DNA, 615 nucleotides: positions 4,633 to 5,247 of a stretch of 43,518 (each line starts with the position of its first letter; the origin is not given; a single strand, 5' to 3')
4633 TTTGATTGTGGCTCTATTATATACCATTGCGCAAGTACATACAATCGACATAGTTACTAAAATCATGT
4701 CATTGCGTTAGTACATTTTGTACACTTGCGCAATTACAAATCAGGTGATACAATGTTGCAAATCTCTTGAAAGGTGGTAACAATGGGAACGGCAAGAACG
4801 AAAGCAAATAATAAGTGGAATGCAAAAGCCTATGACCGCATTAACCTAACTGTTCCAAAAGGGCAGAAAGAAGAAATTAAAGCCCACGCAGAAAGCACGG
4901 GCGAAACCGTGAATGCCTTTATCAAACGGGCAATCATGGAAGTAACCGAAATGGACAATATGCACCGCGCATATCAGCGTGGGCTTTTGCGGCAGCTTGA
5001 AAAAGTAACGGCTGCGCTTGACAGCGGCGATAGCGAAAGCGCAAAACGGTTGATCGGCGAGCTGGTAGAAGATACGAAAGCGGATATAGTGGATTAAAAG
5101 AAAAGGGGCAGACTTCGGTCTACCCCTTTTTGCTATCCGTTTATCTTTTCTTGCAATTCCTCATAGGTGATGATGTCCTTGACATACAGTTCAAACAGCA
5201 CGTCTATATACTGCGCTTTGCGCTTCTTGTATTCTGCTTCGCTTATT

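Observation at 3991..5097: Regulatory cassette duplicated in inverted orientation with swapped endonuclease cargo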

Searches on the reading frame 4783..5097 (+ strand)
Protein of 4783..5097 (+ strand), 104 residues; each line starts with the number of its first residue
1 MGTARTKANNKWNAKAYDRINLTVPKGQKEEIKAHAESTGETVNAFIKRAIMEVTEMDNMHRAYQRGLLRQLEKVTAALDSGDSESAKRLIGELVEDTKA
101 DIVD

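Call 7: search_protein_families(library=pfam, proteins=[window:4783-5097:+], max_evalue=0.1)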
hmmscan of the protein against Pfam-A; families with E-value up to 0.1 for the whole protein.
window:4783-5097:+ (104 aa): 9 families
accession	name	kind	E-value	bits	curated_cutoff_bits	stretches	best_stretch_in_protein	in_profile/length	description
PF07878.17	RHH_5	-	0.00021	21.4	26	1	18-48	2-32/43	CopG-like RHH_1 or ribbon-helix-helix domain, RHH_5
PF01402.27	RHH_1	-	0.00077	19.8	20.5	1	19-53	1-35/39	Ribbon-helix-helix protein, copG family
PF21983.2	NikA-like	-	0.0067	17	27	1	19-77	6-63/72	Mobilization protein NikA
PF25399.1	DeaD_dimer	-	0.025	15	23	1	71-104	14-47/67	RNA helicase DeaD dimerization domain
PF03869.20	Arc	-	0.037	14.3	20.4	1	17-52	4-39/50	Arc-like DNA binding domain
PF19807.5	DUF6290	-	0.063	13.9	27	0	20-56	4-40/72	Family of unknown function (DUF6290)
PF07361.16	Cytochrom_B562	-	0.065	14.3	30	0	50-94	43-90/102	Cytochrome b562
PF16777.11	RHH_7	-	0.084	13.7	27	0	18-53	32-67/74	Transcriptional regulator, RHH-like, CopG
PF08681.18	TacA1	-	0.094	13.1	21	0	19-54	1-36/80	Antitoxin TacA 1-like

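Call 8: search_protein_families(library=phrogs, proteins=[window:4783-5097:+], max_evalue=0.1)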
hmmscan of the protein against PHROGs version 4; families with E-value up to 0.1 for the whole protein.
window:4783-5097:+ (104 aa): 9 families
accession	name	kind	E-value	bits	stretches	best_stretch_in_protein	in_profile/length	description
phrog_13890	-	unknown function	4.6e-24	85.2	1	1-57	1-57/73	-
phrog_582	-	transcription regulation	0.0015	19.8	1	14-60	54-100/105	Arc-like repressor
phrog_795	-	other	0.0025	19.1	1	6-89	6-83/116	partition protein ATPase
phrog_228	-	transcription regulation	0.0027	18.5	1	12-65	5-58/251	Arc-like repressor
phrog_3178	-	transcription regulation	0.011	17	1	10-51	2-43/125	Arc-like DNA binding domain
phrog_30599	-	transcription regulation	0.018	16.6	1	14-68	7-63/100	transcriptional regulator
phrog_1287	-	unknown function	0.031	15.7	1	13-62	5-54/115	-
phrog_31631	-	unknown function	0.032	15.1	1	11-60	18-62/68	-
phrog_11622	-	transcription regulation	0.065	14.4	1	13-52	58-97/100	transcriptional regulator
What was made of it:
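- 4783..5097 (+): RHH-A, the long form (104 aa). It has an N-terminal arm, a ribbon-helix-helix domain and a 45-aa helical tail. Pfam RHH_5, RHH_1 and Arc weak hits, all below the curated cutoffs. phrog_13890 5e-24 (calls 7, 8).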

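Call 42: find_homologous_proteins(query=window:4783-5094:+, max_evalue=0.001)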
Query seq(104 aa) (104 aa): 856 proteins with E <= 0.001 among 869 candidates; the best 120 are listed.
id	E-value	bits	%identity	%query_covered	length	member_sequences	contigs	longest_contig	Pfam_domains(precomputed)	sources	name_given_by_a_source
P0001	1.1e-59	216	100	100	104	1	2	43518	-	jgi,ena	jgi:uncharacterized protein (DUF1778 family)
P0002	7.0e-46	172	82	97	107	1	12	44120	PF10723.16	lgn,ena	-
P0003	9.9e-46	171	82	97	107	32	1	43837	PF10723.16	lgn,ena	-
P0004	2.0e-45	171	80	100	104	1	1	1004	-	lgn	-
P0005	2.4e-45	170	82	97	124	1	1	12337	PF10723.16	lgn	-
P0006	2.4e-45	170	82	97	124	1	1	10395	PF10723.16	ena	-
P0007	5.1e-45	169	81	97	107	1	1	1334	PF10723.16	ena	-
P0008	7.7e-45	169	82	97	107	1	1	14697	PF10723.16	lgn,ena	-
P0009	1.4e-44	168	79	100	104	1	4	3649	-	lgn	-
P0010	2.5e-44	167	81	97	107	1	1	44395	PF10723.16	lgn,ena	-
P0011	7.0e-44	166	81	97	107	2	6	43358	PF10723.16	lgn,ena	-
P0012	9.3e-43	162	75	100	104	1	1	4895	-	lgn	-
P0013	3.8e-42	160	75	100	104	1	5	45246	-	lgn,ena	-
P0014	8.4e-42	159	73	100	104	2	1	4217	-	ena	-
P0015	1.1e-41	159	76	97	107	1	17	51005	PF10723.16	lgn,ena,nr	nr:MAG TPA: Alginate and motility regulator [Caudoviricetes sp.]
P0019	6.7e-41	156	75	100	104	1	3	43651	-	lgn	-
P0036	5.9e-38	147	71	97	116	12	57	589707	-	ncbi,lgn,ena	-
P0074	3.1e-35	138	70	97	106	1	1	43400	-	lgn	-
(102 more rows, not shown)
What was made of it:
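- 4783..5097 (+): At least 120 long-form clusters exist (call 42).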

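Call 43: find_encoding_contigs(protein=P0036, flank=3500, max_places=8)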
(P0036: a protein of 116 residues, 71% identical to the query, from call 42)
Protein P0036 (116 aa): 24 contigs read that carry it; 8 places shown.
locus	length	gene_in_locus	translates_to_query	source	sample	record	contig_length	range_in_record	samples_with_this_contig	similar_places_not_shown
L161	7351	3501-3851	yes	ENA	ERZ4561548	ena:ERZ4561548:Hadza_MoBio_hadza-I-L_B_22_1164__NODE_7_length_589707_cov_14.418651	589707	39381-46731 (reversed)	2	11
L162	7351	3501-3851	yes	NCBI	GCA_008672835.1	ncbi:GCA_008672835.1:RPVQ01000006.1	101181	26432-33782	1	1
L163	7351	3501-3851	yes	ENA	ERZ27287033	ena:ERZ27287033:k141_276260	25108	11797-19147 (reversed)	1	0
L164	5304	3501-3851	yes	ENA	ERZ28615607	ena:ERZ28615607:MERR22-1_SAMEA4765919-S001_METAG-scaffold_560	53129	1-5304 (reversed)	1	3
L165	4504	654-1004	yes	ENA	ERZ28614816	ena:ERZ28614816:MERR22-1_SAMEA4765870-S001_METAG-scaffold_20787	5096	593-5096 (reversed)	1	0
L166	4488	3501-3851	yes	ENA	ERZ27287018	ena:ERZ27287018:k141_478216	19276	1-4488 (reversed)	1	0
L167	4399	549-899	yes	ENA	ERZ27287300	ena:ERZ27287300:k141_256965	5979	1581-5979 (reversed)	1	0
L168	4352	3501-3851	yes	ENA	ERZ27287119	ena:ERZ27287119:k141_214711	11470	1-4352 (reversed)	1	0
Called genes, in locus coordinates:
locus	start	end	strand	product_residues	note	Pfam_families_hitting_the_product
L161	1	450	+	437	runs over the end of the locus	PF00392:GntR, PF07085:DRTGG, PF00571:CBS (faint)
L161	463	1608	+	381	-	PF02771:Acyl-CoA_dh_N, PF02770:Acyl-CoA_dh_M, PF00441:Acyl-CoA_dh_1, PF08028:Acyl-CoA_dh_2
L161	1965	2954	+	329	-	PF01699:Na_Ca_ex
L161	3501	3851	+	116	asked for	-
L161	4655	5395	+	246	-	PF06161:DUF975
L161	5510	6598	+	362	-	PF03054:tRNA_Me_trans, PF20259:tRNA_Me_trans_M, PF20258:tRNA_Me_trans_C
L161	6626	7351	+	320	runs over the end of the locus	PF00535:Glycos_transf_2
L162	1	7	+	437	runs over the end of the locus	PF00392:GntR, PF07085:DRTGG, PF00571:CBS (faint)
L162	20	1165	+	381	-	PF02771:Acyl-CoA_dh_N, PF02770:Acyl-CoA_dh_M, PF00441:Acyl-CoA_dh_1, PF08028:Acyl-CoA_dh_2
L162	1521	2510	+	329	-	PF01699:Na_Ca_ex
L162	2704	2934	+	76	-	-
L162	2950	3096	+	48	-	-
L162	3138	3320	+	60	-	-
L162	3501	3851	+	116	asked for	-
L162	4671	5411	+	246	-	PF06161:DUF975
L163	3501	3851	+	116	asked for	-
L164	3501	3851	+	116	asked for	-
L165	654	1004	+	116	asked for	-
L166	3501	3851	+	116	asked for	-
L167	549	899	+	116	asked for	-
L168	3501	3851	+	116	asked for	-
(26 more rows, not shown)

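Call 44: find_encoding_contigs(protein=P0015, flank=3500, max_places=8)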
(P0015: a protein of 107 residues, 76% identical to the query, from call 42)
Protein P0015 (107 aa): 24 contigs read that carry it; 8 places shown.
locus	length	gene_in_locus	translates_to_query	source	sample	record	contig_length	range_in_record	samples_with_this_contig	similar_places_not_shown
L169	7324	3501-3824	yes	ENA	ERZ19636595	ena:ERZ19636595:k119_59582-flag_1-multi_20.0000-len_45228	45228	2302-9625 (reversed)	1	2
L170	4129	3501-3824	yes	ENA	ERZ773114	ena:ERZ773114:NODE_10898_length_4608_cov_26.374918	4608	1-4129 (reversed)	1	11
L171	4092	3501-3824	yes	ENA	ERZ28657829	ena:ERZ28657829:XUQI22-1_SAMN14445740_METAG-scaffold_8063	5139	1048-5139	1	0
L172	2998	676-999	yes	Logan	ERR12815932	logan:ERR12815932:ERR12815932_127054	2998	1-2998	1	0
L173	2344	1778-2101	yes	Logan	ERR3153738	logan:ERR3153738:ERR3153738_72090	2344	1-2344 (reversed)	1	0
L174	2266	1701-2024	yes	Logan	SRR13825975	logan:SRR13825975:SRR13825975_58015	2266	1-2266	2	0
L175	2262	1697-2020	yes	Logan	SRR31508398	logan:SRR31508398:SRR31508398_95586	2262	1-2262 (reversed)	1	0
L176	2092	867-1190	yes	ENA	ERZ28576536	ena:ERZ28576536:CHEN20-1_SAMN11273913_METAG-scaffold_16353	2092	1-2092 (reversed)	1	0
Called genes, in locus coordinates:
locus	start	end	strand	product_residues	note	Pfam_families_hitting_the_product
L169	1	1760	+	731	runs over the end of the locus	-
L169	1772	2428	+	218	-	-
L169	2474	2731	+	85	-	-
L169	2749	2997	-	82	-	-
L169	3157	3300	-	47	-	-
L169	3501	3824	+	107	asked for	PF10723:RepB-RCR_reg (weak)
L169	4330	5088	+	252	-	PF06161:DUF975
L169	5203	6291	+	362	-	PF03054:tRNA_Me_trans, PF20259:tRNA_Me_trans_M, PF20258:tRNA_Me_trans_C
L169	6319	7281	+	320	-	PF00535:Glycos_transf_2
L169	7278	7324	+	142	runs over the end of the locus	PF04138:GtrA_DPMS_TM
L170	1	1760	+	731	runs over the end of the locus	-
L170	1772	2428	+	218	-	-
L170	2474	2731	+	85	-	-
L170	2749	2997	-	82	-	-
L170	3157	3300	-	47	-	-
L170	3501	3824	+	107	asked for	PF10723:RepB-RCR_reg (weak)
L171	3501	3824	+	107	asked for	PF10723:RepB-RCR_reg (weak)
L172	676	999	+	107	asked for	PF10723:RepB-RCR_reg (weak)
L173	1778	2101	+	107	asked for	PF10723:RepB-RCR_reg (weak)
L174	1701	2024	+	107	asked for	PF10723:RepB-RCR_reg (weak)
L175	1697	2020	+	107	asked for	PF10723:RepB-RCR_reg (weak)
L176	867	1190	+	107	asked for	PF10723:RepB-RCR_reg (weak)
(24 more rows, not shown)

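Call 48: search_solved_structures(query=window:4783-5094:+, max_evalue=10, show_alignments=3)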
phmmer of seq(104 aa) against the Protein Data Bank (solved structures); distinct sequences matched with E-value up to 10: 13.
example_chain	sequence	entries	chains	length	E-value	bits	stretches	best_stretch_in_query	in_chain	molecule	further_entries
4hv0_A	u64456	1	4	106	0.0014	22.2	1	13-55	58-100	AvtR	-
11bq_T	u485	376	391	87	0.079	16.6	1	47-94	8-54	Small ribosomal subunit protein bS20 | 30S ribosomal protein S20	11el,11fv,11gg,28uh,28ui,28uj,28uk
6q97_y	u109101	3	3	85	0.08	16.6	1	47-94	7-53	30S ribosomal protein S20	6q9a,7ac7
7qg8_u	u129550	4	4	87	0.08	16.6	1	47-94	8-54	30S ribosomal protein S20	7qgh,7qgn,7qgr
10fz_T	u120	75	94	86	0.081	16.6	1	47-94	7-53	Small ribosomal subunit protein bS20 | 30S ribosomal protein S20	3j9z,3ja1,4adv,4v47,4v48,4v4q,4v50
4v6y_AT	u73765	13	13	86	0.082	16.6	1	47-94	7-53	30S ribosomal protein S20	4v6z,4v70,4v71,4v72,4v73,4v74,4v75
9hig_T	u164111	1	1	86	0.083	16.6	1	47-90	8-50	Small ribosomal subunit protein bS20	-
23wi_t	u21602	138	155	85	0.089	16.5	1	47-94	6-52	Small ribosomal subunit protein bS20 | 30S RIBOSOMAL PROTEIN S20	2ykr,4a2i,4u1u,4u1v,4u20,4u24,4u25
11dg_T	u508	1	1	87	0.091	16.4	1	47-94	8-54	Small ribosomal subunit protein bS20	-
4v4v_AT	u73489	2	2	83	0.12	16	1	48-94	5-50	30S ribosomal subunit protein S20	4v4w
6g1n_A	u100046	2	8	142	0.22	15.2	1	18-62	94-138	antitoxin HicB | HicB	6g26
9h90_t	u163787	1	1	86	0.27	14.9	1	48-89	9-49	30S ribosomal protein S20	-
8g4k_A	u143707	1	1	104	0.44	14.2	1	67-99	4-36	5HCS_TGFBR2_1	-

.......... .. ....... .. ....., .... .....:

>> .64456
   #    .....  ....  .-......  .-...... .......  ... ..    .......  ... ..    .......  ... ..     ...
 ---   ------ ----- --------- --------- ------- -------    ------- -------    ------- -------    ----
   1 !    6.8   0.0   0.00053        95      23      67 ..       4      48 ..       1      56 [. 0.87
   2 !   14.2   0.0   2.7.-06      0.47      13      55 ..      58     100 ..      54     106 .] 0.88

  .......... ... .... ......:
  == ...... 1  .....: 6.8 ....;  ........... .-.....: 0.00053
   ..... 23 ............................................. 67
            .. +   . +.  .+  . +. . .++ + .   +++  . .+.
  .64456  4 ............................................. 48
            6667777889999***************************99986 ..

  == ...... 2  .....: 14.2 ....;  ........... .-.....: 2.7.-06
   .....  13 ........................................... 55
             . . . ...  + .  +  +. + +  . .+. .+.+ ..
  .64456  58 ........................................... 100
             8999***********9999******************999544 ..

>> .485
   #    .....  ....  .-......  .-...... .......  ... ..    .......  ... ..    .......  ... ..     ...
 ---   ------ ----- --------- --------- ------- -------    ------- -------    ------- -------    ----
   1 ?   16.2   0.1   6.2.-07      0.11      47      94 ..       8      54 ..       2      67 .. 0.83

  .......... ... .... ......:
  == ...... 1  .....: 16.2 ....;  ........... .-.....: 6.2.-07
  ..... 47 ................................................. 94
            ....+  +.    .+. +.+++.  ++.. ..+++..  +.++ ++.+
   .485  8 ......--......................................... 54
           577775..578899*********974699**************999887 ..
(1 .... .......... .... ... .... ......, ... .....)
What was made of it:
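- On Arc/Mnt-type ribbon-helix-helix repressor: The best PDB sequence hit is AvtR at E = 0.0014 (call 48).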

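Call 56: search_protein_families(library=padloc, proteins=[window:4783-5097:+], max_evalue=0.01)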
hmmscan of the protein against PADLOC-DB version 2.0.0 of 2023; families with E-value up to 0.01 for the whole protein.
window:4783-5097:+ (104 aa): 1 family
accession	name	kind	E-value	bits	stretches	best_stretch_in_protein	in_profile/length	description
PDLC00648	ZorA3|ZorA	-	0.0014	15.5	1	13-98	257-343/692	MotA/ExbB/TolQ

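Call 57: search_protein_families(library=ncbifam, proteins=[window:4783-5097:+], max_evalue=0.01)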
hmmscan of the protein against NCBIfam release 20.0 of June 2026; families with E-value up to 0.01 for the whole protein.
window:4783-5097:+ (104 aa): 3 families
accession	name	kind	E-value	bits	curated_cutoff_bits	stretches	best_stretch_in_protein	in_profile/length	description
NF046040.1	RelB_antitoxin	equivalog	0.0029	17.9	50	1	20-56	1-37/69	type II toxin-antitoxin system RelB family antitoxin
NF041551.1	YlcI_YnfO_N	subfamily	0.0049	16.9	30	0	19-50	4-34/42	YlcI/YnfO family protein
TIGR03504.1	FimV_Cterm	subfamily_domain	0.0063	16.5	30.65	0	72-98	3-29/44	FimV/HubP family polar landmark protein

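Call 66: predict_structure(alignment_id=A3)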
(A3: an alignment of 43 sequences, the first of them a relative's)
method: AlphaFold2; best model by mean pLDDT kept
length: 104 residues; sequences in the alignment: 43
mean_pLDDT: 86.1   pTM: 0.52
mean pLDDT of the five models: 86.1, 83.7, 82.7, 81.5, 79.8
residues with pLDDT >= 90: 37; 70-90: 64; 50-70: 3; < 50: 0
segments of 3 or more residues with pLDDT < 50: none
pLDDT, mean of each block of 10 residues (from residue 1): 73 78 79 87 86 89 91 95 94 92 79
secondary structure, 60 per line:
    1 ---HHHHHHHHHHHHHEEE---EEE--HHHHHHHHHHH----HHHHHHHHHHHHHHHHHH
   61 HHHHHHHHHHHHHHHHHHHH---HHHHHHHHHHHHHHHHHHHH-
elements in order: H4-16 E17-19 E23-25 H28-38 H43-80 H84-103
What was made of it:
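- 4783..5097 (+): AlphaFold2 model at pLDDT 86 with strand 17-25 and helices 28-38, 43-80 and 84-103 (call 66).
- On Arc/Mnt-type ribbon-helix-helix repressor: AlphaFold2 model at pLDDT 86, with strand 17-25 and helices 28-38 and 43-80 (call 66).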

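Call 68: find_related_loci(query=A3, collection=genome_contigs, flank=3000)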
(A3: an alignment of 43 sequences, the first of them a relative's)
Query A3 (104 aa) in genome_contigs; peptide patterns used: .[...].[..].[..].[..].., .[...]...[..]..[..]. (x = any residue, [..] = any of these).
169 stretches matched a pattern; 118 encode a relative of the query (tblastn E <= 1e-3); the best 80 are kept; 80 distinct loci.
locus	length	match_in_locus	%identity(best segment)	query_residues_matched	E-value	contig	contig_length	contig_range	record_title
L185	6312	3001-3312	77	1-104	1e-51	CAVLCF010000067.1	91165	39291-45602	bacterium isolate G02639-L1_cleanbin_000001 genome assembly, contig: Spades_G02639-L1_contig_65, whole genome shotgun se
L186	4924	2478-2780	78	4-104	7e-50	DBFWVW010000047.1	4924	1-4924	MAG TPA_asm: Oscillospiraceae bacterium isolate MAG8912 contig47, whole genome shotgun sequence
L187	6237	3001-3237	57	2-80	3e-24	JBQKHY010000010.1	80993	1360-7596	Ruminococcus sp. LCP21S3_E8 contig00010, whole genome shotgun sequence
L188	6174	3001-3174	71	1-58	6e-23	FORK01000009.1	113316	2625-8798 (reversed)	Ruminococcaceae bacterium D5 genome assembly, contig: IE26DRAFT_scaffold00009.9, whole genome shotgun sequence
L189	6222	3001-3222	55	1-78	8e-23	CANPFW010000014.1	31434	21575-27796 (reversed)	MAG TPA_asm: uncultured Clostridia bacterium isolate SRR15730528_bin.37_metawrap_v1.3_MAG genome assembly, contig: NODE.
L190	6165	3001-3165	69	4-58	1e-21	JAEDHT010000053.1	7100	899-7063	MAG: Clostridiaceae bacterium isolate MAG143 NODE_9197_length_7100_cov_13.173598, whole genome shotgun sequence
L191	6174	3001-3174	67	1-58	3e-21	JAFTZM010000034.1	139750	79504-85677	MAG: Clostridia bacterium isolate RGIG4291 Roe_deer_Colon.Co__c1762021, whole genome shotgun sequence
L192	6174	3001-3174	67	1-58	5e-21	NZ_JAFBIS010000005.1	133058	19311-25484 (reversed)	Oscillibacter valericigenes strain An890 An890_NODE_5_length_133058_cov_28.474654_pilon, whole genome shotgun sequence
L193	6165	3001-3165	73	4-58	4e-21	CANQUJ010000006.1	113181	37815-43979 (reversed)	MAG: uncultured Clostridia bacterium isolate Lapin-023__bin62 genome assembly, contig: Lapin-023__NODE_206_length_113181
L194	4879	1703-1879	66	1-59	5e-21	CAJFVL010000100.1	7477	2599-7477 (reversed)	uncultured Clostridium sp. isolate Chicken_22_mag_73 genome assembly, contig: MAGpy_11413_22_idba_bin_73_fascaffold_1106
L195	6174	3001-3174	67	1-58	5e-21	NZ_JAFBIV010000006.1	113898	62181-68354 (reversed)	Oscillibacter valericigenes strain An860 An860_NODE_6_length_113898_cov_27.393191_pilon, whole genome shotgun sequence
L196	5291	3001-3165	65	4-58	7e-21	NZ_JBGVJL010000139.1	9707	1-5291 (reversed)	MAG: Ruminococcus sp. isolate fecal_MAG_112 fecal_MAG_112_contig_0139, whole genome shotgun sequence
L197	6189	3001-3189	59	3-63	4e-20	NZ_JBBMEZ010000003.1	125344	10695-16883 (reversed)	Ruminococcoides intestinale strain CLA-JM-H38 CLAJMH38_contig_3_length_125344, whole genome shotgun sequence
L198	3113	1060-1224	64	4-58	6e-20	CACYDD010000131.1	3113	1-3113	MAG: uncultured Ruminococcus sp. isolate RUG11831 genome assembly, contig: RUG11831_asm_131, whole genome shotgun sequen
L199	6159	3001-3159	68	7-59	6e-20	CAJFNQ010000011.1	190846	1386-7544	Candidatus Metaruminococcus gallistercoris isolate Coassembly_mag_135 genome assembly, contig: MAGpy_11413_min2k_bin_135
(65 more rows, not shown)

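Call 70: fold_search(model_id=the predicted structure, library=pdb)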
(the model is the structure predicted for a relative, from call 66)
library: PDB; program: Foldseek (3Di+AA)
matches with E <= 10: 40; with E <= 0.001: 0
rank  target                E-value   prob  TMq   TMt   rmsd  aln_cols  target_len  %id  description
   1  1bdv_B                1.2e+00  0.75  0.34  0.64   3.9        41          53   27  ARC FV10 COCRYSTAL (released 1999-01-06)
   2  2ba3_MODEL_1_A        1.9e+00  0.54  0.28  0.54   3.7        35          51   34  NMR Structure of NikA N-terminal Fragment (released 2006-10-03)
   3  6exn_S                1.9e+00  0.08  0.25  0.06  16.2       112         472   15  Post-catalytic P complex spliceosome with 3' splice site docked (released 2018-01-17)
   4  6gts_C                2.0e+00  0.54  0.30  0.37   4.4        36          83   22  Structure of the AtaT-AtaR complex bound DNA (released 2019-03-06)
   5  6bk8_T                2.3e+00  0.08  0.25  0.06  16.1       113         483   17  S. cerevisiae spliceosomal post-catalytic P complex (released 2018-02-21)
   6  1u9p                  3.1e+00  0.10  0.32  0.35  17.2       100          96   16  Permuted single-chain Arc (released 2005-02-15)
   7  9s97_A                4.1e+00  0.08  0.25  0.16  12.7        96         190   17  CdvB2 filament - low twist (released 2026-01-28)
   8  4d8j_G                4.4e+00  0.09  0.32  0.24  10.0        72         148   15  Structure of E. coli MatP-mats complex (released 2012-11-21)
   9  3q84_B                5.9e+00  0.03  0.25  0.10  18.5       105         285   13  Crystal structure of human PACSIN 1 F-BAR domain (released 2012-02-22)
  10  1ea4_B                6.3e+00  0.20  0.31  0.71   4.1        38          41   21  TRANSCRIPTIONAL REPRESSOR COPG/22bp dsDNA COMPLEX (released 2001-07-05)
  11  5tzd_A                6.3e+00  0.09  0.24  0.34  10.2        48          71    8  Structure of the WT S. venezulae BldD-(CTD-c-di-GMP)2 assembly intermediate (released 2017-04-19)
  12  3l0i_C                6.3e+00  0.08  0.35  0.14   9.1        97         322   12  Complex structure of SidM/DrrA with the wild type Rab1 (released 2009-12-22)
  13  9dtr_S                6.3e+00  0.04  0.25  0.05  15.9       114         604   15  Structure of the yeast post-catalytic P complex spliceosome at 2.3 Angstrom resolution (released 2024-12-25)
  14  2hs5                  6.8e+00  0.41  0.33  0.17   0.8        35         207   31  Structural Genomics, the crystal structure of a putative transcriptional regulator GntR from Rhodococcus sp. RHA1 (released 2006-08-22)
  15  8esr_n                6.8e+00  0.38  0.22  0.05   0.4        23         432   39  Ytm1 associated nascent 60S ribosome (-fkbp39) State 2 (released 2022-11-30)
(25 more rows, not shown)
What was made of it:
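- On Arc/Mnt-type ribbon-helix-helix repressor: The top Foldseek hits are Arc, NikA, AtaR and CopG, all with non-significant E-values (call 70).
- Closest known: Phage P22 immI region. Same: The best, though non-significant, fold match is Arc, PDB 1bdv (call 70).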
